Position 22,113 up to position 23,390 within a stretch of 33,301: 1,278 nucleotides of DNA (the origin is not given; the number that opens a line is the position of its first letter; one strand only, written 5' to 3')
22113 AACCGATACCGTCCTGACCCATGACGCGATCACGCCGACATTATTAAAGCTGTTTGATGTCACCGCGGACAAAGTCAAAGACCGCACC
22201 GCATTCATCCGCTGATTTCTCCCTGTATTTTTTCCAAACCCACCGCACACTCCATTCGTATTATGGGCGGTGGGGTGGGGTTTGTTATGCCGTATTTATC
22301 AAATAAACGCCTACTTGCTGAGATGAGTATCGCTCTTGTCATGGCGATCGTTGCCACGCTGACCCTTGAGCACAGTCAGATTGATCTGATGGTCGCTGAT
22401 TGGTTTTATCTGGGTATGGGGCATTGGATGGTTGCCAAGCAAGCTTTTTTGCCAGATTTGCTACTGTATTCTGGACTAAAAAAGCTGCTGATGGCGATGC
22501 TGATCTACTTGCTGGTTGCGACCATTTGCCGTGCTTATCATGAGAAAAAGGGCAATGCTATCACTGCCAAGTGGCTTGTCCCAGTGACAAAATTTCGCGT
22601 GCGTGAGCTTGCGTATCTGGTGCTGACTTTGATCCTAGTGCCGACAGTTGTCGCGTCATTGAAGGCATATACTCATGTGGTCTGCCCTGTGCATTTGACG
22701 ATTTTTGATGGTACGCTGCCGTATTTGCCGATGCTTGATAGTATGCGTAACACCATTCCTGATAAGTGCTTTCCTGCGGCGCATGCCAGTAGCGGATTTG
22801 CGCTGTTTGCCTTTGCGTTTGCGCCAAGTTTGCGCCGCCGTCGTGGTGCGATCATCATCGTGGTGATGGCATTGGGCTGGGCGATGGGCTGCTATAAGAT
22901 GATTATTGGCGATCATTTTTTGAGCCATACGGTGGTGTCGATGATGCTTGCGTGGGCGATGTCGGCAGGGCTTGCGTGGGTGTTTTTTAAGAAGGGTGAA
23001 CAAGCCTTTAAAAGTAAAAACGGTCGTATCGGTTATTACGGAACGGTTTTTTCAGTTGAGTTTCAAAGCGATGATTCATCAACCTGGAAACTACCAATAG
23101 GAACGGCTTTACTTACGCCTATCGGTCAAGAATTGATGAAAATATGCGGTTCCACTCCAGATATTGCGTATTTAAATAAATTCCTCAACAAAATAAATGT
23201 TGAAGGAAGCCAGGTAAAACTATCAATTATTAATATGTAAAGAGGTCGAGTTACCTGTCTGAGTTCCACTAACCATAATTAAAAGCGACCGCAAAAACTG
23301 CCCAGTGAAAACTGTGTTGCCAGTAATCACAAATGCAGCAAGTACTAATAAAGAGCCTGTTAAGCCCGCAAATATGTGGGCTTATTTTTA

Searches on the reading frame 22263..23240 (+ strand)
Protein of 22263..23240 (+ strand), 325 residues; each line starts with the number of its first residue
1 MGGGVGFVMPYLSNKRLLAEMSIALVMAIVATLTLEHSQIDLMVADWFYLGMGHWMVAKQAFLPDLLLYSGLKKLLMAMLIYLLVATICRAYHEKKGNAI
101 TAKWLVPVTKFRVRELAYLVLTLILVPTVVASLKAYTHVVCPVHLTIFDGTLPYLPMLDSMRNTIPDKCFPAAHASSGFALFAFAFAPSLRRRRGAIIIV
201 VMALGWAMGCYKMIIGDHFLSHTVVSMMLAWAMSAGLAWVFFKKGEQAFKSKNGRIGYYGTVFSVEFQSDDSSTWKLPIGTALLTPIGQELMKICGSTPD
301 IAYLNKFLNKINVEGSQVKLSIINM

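Call 5: search_protein_families(library=pfam, proteins=[window:22263-23240:+], max_evalue=0.01)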
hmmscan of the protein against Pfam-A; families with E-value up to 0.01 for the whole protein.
window:22263-23240:+ (325 aa): 1 family
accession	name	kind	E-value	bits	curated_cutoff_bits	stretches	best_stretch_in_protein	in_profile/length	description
PF01569.27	PAP2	-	1.2e-14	54.6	27.2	1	116-244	2-128/130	PAP2 superfamily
